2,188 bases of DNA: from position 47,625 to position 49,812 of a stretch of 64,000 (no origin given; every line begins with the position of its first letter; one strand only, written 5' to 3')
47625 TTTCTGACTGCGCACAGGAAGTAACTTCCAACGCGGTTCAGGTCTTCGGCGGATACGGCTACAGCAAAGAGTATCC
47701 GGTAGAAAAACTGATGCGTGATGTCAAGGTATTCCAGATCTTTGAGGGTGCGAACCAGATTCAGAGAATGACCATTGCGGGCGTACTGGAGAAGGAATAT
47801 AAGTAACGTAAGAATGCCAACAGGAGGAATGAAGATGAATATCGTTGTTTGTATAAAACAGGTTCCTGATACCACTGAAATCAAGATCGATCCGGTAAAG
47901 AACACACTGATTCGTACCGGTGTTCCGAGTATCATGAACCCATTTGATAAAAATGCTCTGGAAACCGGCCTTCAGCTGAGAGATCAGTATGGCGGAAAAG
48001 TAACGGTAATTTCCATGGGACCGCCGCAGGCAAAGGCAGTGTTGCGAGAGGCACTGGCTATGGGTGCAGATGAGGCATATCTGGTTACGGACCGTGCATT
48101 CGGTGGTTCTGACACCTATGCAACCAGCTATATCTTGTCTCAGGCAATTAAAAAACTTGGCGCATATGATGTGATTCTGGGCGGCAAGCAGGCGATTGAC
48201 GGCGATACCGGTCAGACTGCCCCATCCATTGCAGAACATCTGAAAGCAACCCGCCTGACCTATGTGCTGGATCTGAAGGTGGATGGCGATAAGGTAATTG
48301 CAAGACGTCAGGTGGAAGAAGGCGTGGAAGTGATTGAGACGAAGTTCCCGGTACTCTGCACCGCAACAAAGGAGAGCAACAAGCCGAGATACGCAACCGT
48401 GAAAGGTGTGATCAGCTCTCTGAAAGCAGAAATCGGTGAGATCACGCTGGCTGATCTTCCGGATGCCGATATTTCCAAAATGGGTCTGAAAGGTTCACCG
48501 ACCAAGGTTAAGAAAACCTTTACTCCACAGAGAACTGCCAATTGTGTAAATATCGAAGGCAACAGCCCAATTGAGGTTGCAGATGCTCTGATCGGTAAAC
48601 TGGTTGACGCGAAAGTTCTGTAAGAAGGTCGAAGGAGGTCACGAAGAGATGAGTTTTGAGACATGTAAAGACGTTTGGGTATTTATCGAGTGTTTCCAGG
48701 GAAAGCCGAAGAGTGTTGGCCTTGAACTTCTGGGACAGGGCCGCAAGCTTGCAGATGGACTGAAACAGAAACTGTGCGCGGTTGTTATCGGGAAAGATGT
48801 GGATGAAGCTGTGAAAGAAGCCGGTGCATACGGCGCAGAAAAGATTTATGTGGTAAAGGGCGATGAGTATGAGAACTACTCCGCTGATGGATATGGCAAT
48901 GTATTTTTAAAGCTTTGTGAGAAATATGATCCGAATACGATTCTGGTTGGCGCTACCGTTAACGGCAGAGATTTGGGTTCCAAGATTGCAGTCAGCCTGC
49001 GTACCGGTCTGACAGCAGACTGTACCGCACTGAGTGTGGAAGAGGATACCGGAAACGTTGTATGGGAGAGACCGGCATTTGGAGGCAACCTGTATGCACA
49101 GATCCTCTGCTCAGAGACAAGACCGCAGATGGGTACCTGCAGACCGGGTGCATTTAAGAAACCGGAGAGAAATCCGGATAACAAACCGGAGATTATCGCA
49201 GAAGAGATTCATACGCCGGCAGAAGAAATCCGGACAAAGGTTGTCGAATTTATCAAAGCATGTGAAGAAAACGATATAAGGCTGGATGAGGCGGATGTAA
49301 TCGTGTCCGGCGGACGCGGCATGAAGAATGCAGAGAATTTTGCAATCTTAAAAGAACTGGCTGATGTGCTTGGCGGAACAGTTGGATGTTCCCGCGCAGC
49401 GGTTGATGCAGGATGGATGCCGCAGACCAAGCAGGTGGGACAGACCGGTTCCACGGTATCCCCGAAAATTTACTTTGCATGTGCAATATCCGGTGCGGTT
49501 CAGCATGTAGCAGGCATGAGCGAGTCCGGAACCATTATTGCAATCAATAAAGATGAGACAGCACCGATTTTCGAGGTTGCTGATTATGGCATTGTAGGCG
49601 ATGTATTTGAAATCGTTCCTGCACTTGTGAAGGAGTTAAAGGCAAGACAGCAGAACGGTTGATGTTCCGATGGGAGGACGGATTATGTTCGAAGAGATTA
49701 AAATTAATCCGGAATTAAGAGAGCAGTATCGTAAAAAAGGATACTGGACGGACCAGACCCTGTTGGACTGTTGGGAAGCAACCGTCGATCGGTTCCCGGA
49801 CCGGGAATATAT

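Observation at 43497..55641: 12-kb Car/Cai-like acyl-CoA reductase - Etf cluster with unassigned substrate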

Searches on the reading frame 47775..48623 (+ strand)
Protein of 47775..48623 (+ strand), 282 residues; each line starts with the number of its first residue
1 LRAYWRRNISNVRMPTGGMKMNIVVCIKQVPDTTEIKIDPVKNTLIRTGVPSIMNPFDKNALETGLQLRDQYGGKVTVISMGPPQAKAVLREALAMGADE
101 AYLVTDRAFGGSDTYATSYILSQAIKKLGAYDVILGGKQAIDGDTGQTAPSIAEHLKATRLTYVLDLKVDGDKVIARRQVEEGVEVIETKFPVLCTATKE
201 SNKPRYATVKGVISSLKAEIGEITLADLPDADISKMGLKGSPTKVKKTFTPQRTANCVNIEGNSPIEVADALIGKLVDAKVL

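Call 3: search_protein_families(library=pfam, proteins=[window:47775-48623:+])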
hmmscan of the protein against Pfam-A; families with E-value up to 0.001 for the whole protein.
window:47775-48623:+ (282 aa): 1 family
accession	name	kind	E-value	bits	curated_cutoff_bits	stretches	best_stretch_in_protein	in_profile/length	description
PF01012.27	ETF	-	4.6e-46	157.3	26.7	1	44-227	3-180/181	Electron transfer flavoprotein domain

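Call 4: search_protein_families(library=ncbifam, proteins=[window:47775-48623:+])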
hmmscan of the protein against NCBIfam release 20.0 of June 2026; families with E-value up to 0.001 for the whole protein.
window:47775-48623:+ (282 aa): 5 families
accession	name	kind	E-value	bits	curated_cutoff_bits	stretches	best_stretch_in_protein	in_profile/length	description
NF040731.1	flavo_sub_EftB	exception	1.6e-95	319.4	445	1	22-280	1-258/260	electron transfer flavoprotein subunit beta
NF042971.1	AcrlCoAredClosAcrB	equivalog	4e-72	242.4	475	1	21-280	1-264/266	acryloyl-CoA reductase electron transfer subunit gamma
NF008998.0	PRK12342.1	equivalog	2.3e-30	105.8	338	1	21-267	1-241/254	electron transfer flavoprotein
TIGR04503.1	mft_etfB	hypoth_equivalog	3.3e-24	85.7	200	1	23-230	1-220/290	mycofactocin-associated electron transfer flavoprotein beta subunit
NF002888.0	PRK03359.1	subfamily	9.6e-19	67.8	219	1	21-264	1-241/256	putative electron transfer flavoprotein FixA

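Call 58: search_solved_structures(query=window:47835-48623:+, max_evalue=1e-30, show_alignments=4)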
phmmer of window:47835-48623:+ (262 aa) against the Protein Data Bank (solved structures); distinct sequences matched with E-value up to 1e-30: 5.
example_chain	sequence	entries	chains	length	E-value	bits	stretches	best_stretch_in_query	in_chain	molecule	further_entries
6fah_B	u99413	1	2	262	2.3e-73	249.7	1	1-259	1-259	Caffeyl-CoA reductase-Etf complex subunit CarD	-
4kpu_B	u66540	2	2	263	4.2e-71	242.3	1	1-261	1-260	Electron transfer flavoprotein alpha/beta-subunit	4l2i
5ol2_B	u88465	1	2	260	4.7e-71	242.1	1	1-232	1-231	Electron transfer flavoprotein small subunit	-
7qh2_B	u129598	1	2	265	1.3e-60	207.9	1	2-261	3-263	Lactate dehydrogenase (NAD(+),ferredoxin) subunit LctB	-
7koe_A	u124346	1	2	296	9.4e-59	201.9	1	2-254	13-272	Electron transfer flavoprotein, beta subunit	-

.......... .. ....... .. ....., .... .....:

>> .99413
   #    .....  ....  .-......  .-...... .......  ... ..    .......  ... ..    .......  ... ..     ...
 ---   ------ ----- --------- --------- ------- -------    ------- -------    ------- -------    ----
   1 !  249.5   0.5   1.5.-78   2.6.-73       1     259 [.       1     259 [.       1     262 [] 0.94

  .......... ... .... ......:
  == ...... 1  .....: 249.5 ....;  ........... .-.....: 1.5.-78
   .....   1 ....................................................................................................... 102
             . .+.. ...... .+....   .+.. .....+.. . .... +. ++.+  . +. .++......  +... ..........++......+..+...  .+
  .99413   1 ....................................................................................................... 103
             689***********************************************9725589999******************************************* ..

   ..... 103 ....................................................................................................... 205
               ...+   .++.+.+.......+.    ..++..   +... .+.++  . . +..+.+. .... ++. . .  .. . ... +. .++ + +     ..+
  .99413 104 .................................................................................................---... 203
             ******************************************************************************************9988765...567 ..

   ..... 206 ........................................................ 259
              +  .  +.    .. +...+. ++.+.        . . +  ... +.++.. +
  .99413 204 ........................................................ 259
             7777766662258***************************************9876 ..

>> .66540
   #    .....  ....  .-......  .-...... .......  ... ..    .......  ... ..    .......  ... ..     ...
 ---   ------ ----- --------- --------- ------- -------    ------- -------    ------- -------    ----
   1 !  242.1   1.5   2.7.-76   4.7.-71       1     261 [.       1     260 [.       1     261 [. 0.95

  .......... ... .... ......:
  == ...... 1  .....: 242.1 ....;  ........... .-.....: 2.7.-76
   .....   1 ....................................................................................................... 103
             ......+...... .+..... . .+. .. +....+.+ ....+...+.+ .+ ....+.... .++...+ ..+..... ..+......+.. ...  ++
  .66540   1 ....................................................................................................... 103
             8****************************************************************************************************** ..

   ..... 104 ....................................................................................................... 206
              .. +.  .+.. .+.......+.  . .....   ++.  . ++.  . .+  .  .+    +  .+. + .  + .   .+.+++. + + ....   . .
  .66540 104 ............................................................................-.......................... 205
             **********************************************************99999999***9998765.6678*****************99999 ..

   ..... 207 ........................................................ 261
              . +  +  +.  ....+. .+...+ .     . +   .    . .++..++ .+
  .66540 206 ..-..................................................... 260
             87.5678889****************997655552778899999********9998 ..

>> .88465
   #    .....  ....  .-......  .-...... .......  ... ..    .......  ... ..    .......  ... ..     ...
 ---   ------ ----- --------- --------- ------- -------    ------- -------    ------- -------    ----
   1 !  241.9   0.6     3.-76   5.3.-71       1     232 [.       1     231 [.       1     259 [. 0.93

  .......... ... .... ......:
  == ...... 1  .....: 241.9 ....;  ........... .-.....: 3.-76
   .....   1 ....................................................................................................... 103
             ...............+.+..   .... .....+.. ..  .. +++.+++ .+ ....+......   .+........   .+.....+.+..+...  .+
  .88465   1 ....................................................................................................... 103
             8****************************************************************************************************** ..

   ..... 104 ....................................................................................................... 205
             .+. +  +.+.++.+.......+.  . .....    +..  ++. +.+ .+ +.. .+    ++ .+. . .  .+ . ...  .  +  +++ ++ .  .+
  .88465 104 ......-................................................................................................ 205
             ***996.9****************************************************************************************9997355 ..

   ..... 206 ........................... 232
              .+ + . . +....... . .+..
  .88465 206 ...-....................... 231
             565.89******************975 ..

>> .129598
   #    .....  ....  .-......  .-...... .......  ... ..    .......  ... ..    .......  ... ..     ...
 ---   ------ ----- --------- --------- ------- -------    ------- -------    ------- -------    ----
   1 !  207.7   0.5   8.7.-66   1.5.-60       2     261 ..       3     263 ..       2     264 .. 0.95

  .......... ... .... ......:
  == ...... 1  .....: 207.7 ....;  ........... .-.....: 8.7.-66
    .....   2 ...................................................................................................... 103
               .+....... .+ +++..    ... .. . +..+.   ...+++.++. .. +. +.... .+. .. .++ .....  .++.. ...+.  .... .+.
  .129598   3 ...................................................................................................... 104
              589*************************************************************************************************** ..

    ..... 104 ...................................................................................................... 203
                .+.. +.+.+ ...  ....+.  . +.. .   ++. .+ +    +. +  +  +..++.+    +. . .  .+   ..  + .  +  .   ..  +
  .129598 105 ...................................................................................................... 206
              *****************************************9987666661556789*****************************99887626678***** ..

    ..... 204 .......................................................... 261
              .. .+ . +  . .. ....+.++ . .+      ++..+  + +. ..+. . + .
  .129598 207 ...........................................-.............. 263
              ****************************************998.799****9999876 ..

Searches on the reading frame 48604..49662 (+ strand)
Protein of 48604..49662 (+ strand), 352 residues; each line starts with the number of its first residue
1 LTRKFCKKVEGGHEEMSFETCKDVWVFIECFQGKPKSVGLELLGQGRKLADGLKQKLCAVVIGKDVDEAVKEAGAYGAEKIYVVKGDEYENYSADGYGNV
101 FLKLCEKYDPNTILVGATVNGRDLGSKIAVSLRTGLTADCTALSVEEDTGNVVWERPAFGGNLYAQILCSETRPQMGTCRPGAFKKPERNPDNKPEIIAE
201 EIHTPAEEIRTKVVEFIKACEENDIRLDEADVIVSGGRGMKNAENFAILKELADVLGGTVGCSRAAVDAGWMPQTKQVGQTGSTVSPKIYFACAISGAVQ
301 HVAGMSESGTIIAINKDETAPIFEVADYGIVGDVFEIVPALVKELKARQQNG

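Call 3: search_protein_families(library=pfam, proteins=[window:48604-49662:+])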
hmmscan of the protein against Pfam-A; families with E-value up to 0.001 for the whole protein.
window:48604-49662:+ (352 aa): 2 families
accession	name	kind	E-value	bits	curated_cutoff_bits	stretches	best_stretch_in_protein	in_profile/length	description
PF01012.27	ETF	-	2.2e-41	142.1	26.7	1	24-201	1-177/181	Electron transfer flavoprotein domain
PF00766.25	ETF_alpha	-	9.2e-38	128.5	27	1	227-306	2-81/81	Electron transfer flavoprotein FAD-binding domain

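Call 4: search_protein_families(library=ncbifam, proteins=[window:48604-49662:+])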
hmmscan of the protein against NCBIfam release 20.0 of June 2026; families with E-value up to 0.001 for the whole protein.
window:48604-49662:+ (352 aa): 5 families
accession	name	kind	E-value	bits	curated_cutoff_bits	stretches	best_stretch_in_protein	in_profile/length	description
NF042970.1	AcrlCoAredClosAcrA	equivalog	1.6e-101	340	600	2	151-347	159-359/360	acryloyl-CoA reductase electron transfer subunit beta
NF008884.0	PRK11916.1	equivalog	7.4e-42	143.8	528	1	52-345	26-310/312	electron transfer flavoprotein subunit alpha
NF038209.1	mft_etfA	equivalog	4.1e-40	138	240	1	59-345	27-302/303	mycofactocin-associated electron transfer flavoprotein alpha subunit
NF051845.1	EtFlavAlphaProt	equivalog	4.9e-39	134.5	600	1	24-350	93-404/406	electron transfer flavoprotein subunit alpha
NF002889.0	PRK03363.1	equivalog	3.1e-38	131.8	549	1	23-345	6-311/313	electron transfer flavoprotein subunit alpha/FixB family protein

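Call 32: search_solved_structures(query=window:48670-49662:+, max_evalue=1e-40)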
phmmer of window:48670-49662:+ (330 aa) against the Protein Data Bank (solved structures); distinct sequences matched with E-value up to 1e-40: 14.
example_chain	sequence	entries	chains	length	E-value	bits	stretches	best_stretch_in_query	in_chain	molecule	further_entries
6fah_A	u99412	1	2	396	8.8e-104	350.6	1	2-324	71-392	Caffeyl-CoA reductase-Etf complex subunit CarE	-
4kpu_A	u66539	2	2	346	4.4e-97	328.6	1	1-328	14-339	Electron transfer flavoprotein alpha subunit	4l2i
7koe_B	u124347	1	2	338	1.5e-85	290.6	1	2-324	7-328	Electron transfer flavoprotein, alpha subunit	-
5ol2_A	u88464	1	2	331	3.3e-82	279.7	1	2-329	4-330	Electron transfer flavoprotein large subunit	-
7qh2_A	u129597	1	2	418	1.1e-69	238.6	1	2-327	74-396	Lactate dehydrogenase (NAD(+),ferredoxin) subunit LctC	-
1efv_A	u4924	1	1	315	9.8e-47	163.1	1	35-324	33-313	ELECTRON TRANSFER FLAVOPROTEIN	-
1t9g_R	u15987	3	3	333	1.2e-46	162.8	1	35-324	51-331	Electron transfer flavoprotein alpha-subunit, mitochondrial | Electron transfer flavoprotein alpha-subunit, mitochondrial precursor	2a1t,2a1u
1efp_A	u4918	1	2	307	5.7e-45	157.3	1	35-321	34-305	PROTEIN (ELECTRON TRANSFER FLAVOPROTEIN)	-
1o94_D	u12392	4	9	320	3.9e-42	148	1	12-323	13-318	ELECTRON TRANSFER FLAVOPROTEIN ALPHA-SUBUNIT | ELECTRON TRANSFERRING FLAVOPROTEIN ALPHA-SUBUNIT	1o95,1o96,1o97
5ow0_A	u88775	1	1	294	5.5e-42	147.5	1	85-324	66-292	Electron transfer flavoprotein, alpha subunit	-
3clu_D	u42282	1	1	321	1.2e-41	146.5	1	12-323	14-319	Electron transfer flavoprotein subunit alpha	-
3clt_D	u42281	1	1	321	2.3e-41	145.5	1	12-323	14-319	Electron transfer flavoprotein subunit alpha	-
3clr_D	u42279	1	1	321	3.1e-41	145.1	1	12-323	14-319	Electron transfer flavoprotein subunit alpha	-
3cls_D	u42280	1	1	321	6e-41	144.1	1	12-323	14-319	Electron transfer flavoprotein subunit alpha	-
